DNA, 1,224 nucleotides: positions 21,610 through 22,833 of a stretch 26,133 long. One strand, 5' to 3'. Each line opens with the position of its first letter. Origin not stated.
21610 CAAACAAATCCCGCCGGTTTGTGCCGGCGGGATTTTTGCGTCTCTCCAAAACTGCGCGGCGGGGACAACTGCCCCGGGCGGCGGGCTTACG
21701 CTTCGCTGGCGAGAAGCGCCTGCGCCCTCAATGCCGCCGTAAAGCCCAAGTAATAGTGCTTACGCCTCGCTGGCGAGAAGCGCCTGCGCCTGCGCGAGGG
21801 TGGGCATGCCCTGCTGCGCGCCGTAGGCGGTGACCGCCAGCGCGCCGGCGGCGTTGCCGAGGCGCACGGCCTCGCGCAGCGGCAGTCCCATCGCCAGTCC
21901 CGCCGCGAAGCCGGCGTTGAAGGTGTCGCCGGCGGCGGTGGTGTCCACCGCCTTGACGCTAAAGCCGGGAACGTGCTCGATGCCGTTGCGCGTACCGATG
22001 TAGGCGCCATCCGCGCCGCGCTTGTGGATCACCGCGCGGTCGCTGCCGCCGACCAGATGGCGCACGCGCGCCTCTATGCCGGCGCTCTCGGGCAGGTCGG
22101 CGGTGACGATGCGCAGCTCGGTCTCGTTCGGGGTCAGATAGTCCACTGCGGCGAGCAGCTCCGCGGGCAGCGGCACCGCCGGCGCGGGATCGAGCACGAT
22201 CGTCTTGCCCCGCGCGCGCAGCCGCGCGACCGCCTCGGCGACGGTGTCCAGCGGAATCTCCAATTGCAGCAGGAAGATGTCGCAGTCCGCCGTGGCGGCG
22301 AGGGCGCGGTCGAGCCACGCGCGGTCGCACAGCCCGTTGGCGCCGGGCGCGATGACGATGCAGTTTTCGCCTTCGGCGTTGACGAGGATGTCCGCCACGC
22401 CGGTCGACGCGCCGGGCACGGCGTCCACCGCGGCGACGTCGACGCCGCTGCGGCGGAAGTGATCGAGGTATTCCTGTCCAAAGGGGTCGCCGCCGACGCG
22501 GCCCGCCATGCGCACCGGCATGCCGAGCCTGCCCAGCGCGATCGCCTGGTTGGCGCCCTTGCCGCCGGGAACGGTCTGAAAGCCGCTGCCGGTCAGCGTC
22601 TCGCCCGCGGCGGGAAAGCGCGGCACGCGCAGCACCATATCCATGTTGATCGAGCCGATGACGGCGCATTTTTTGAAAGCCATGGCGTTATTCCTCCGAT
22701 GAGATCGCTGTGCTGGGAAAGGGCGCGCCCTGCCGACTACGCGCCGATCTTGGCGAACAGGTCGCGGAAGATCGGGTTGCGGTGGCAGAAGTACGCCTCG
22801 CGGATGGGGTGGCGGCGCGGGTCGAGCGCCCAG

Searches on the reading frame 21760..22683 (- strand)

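Call 58: search_protein_families(library=pfam, proteins=[window:21760-22683:-], max_evalue=0.00001)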
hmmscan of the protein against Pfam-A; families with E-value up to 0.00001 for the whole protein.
window:21760-22683:- (307 aa): 3 families
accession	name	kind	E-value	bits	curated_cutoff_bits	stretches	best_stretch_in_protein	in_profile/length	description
PF00294.29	PfkB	-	8.3e-68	229.4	25.8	1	5-295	3-301/302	pfkB family carbohydrate kinase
PF08543.17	Phos_pyr_kin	-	1.9e-06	27.9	27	1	159-277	99-225/246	Phosphomethylpyrimidine kinase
PF25270.1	Khk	-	9.6e-06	25.5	35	0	213-280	277-343/365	Prokaryotic ketohexokinase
